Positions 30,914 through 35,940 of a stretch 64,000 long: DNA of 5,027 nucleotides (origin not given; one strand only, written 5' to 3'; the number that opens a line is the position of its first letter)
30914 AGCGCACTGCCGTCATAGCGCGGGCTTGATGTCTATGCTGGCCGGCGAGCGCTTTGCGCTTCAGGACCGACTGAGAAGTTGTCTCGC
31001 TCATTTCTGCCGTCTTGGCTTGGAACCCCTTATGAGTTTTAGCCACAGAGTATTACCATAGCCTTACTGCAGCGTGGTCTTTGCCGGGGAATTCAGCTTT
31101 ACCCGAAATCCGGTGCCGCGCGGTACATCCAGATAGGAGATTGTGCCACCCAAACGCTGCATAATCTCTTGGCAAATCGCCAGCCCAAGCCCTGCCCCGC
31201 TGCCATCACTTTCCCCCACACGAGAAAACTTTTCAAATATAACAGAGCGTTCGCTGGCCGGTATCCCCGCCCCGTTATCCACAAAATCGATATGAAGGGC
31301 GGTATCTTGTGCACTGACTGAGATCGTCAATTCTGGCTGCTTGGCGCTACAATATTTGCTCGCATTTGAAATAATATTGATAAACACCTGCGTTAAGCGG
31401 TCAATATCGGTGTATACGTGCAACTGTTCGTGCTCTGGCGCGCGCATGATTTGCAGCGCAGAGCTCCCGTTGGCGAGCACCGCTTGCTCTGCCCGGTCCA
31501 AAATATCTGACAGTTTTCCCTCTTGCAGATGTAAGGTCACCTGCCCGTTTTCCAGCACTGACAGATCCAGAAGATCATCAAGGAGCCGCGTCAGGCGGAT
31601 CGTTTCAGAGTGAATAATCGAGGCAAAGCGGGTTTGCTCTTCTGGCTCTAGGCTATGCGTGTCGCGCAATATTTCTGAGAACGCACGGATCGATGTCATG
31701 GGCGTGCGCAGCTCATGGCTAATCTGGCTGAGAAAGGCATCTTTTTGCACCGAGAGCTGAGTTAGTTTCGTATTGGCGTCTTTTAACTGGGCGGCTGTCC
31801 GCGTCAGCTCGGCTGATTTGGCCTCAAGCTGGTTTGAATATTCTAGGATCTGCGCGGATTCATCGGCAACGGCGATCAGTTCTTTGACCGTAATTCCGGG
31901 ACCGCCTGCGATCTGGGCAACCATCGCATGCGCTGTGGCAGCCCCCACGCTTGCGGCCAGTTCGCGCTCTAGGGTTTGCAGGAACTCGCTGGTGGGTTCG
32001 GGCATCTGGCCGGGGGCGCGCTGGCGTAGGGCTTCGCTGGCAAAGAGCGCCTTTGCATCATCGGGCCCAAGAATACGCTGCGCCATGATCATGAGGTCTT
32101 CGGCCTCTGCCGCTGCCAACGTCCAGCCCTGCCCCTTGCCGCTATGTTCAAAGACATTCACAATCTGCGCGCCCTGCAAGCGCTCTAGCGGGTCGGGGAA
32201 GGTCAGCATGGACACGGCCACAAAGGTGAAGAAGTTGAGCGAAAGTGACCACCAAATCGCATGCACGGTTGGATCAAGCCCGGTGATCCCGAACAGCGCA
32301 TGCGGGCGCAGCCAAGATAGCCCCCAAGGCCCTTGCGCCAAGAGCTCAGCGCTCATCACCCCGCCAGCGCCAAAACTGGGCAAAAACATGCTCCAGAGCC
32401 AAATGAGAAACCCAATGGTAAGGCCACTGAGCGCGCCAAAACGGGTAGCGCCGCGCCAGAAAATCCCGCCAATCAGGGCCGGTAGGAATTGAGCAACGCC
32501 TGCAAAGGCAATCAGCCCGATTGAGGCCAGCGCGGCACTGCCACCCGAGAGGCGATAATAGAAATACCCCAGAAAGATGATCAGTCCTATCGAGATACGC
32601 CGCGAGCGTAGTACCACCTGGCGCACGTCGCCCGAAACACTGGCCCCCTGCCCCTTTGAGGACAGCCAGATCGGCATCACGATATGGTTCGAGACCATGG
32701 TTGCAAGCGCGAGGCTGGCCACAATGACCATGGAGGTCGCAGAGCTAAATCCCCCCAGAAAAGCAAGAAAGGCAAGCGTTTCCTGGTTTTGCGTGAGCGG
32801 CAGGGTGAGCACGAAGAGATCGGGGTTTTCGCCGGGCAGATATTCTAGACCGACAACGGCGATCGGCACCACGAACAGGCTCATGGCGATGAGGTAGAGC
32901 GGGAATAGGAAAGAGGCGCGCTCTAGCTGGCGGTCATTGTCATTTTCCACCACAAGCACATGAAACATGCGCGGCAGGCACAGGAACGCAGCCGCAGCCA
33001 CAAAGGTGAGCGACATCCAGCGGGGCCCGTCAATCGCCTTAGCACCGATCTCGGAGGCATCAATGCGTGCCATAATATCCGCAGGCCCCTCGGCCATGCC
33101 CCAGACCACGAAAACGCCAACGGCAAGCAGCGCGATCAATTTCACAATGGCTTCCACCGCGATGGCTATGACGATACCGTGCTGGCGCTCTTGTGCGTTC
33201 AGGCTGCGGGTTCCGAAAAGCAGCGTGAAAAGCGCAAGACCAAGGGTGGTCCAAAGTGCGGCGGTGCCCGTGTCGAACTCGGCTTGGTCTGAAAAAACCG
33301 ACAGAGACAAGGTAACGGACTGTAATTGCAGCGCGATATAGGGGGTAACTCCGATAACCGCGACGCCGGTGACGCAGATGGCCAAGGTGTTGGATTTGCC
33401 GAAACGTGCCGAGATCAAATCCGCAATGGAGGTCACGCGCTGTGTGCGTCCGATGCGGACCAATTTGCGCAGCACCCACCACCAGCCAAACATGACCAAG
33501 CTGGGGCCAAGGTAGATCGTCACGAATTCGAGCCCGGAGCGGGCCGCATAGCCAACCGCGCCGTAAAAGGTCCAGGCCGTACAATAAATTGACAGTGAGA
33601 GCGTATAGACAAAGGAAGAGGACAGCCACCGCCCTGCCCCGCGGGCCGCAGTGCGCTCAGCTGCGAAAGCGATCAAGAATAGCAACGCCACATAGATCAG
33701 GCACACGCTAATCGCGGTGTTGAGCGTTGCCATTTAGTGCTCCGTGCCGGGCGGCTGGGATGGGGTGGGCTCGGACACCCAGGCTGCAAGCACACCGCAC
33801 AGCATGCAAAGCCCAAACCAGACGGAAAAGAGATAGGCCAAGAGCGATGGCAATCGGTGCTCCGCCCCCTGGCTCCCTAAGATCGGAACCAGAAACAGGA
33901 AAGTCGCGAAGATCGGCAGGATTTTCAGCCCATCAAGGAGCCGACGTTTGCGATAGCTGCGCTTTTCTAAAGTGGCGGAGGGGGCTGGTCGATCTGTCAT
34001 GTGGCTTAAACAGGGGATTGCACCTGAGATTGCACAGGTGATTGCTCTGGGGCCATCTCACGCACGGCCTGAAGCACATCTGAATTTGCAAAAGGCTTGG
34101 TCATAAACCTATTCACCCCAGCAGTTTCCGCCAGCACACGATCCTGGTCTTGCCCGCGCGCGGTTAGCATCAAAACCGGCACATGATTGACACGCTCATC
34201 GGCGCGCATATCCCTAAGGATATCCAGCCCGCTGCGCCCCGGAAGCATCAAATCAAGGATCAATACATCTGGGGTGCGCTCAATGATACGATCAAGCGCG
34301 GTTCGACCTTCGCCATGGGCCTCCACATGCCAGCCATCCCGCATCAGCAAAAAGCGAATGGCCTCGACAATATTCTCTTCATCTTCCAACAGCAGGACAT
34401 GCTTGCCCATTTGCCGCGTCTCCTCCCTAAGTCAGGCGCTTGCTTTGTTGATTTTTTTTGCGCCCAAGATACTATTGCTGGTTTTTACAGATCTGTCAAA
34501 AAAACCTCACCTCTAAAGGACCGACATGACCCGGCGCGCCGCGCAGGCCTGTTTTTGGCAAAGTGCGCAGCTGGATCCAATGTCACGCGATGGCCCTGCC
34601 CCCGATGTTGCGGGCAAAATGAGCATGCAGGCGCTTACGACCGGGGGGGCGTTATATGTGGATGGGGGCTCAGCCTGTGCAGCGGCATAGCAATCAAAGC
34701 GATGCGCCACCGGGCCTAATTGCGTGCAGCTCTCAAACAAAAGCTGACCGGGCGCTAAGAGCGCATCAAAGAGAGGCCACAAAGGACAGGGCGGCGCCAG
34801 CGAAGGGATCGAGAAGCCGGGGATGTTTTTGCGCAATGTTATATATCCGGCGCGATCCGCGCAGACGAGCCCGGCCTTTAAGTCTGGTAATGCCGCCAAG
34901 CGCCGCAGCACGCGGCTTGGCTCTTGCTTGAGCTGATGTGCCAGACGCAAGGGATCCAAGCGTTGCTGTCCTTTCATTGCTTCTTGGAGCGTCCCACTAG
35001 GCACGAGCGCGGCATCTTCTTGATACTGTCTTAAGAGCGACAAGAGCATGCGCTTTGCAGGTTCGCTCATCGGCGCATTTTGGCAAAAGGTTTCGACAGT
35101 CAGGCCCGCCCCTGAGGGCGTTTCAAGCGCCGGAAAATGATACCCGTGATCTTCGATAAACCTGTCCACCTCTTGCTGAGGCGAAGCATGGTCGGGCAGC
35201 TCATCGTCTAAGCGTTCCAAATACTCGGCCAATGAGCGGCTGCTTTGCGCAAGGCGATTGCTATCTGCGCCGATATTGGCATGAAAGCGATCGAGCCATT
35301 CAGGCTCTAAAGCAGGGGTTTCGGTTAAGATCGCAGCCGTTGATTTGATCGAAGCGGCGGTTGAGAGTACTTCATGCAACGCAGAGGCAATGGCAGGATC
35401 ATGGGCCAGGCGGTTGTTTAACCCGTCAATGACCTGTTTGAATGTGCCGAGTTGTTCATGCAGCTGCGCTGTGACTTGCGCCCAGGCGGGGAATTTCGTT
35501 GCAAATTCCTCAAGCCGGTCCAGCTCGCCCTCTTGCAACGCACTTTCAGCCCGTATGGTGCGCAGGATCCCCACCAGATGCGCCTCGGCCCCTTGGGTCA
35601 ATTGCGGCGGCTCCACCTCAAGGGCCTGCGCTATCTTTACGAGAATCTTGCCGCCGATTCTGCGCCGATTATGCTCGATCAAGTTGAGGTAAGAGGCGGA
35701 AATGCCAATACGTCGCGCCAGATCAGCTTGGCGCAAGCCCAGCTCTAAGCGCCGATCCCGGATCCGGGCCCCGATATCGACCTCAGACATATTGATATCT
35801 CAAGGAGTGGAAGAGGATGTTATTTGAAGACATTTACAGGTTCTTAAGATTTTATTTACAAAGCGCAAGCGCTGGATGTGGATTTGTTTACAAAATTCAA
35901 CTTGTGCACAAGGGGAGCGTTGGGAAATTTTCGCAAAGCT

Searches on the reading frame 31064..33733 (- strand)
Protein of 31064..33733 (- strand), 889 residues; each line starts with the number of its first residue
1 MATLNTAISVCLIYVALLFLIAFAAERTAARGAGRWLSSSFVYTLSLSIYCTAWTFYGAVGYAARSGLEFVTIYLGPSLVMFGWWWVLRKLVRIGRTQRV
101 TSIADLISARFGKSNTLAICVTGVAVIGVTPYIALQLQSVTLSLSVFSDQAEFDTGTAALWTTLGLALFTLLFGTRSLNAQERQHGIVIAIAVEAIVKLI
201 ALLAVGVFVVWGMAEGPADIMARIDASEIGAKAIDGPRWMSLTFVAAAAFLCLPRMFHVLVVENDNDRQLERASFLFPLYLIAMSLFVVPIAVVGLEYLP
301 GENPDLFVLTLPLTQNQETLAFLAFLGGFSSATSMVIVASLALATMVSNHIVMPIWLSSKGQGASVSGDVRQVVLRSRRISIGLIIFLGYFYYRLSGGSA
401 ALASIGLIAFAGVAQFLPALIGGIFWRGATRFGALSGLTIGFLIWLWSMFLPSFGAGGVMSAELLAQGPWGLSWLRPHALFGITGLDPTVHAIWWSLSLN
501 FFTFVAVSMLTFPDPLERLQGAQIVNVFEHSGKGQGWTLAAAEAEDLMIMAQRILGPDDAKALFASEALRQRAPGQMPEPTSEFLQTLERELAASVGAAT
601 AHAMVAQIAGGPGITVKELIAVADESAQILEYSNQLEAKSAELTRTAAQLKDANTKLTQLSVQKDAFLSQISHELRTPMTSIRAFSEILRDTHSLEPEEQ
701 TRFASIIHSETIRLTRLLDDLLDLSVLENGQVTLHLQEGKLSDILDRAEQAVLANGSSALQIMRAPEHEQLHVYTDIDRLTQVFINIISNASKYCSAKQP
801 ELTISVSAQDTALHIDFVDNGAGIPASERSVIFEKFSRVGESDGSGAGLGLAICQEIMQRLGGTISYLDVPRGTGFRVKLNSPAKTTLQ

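Call 54: search_protein_families(library=pfam, max_evalue=0.00001, proteins=[window:31064-33733:-])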
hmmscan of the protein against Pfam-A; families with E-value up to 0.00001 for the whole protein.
window:31064-33733:- (889 aa): 2 families
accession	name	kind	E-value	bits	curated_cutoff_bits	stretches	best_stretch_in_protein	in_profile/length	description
PF02518.31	HATPase_c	-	1e-23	84.3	26.4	1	776-881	2-108/111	Histidine kinase-, DNA gyrase B-, and HSP90-like ATPase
PF00512.31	HisKA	-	2e-18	66.6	26.9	1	664-730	2-66/66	His Kinase A (phospho-acceptor) domain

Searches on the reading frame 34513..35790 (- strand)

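Call 54: search_protein_families(library=pfam, max_evalue=0.00001, proteins=[window:34513-35790:-])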
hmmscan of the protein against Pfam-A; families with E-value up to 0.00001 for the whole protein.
window:34513-35790:- (425 aa): 4 families
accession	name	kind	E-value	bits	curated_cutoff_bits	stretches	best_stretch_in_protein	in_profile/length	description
PF01381.28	HTH_3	-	2.3e-13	50.4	23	1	10-62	1-53/55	Helix-turn-helix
PF13560.12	HTH_31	-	2.5e-09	37.7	27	1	6-63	2-60/64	Helix-turn-helix domain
PF09856.14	ScfRs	-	9.1e-09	35.8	24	1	309-420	15-137/157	Short-chain fatty acyl coenzyme A regulator, C-terminal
PF12844.13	HTH_19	-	3.5e-08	33.7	30.2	1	7-68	1-62/64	Helix-turn-helix domain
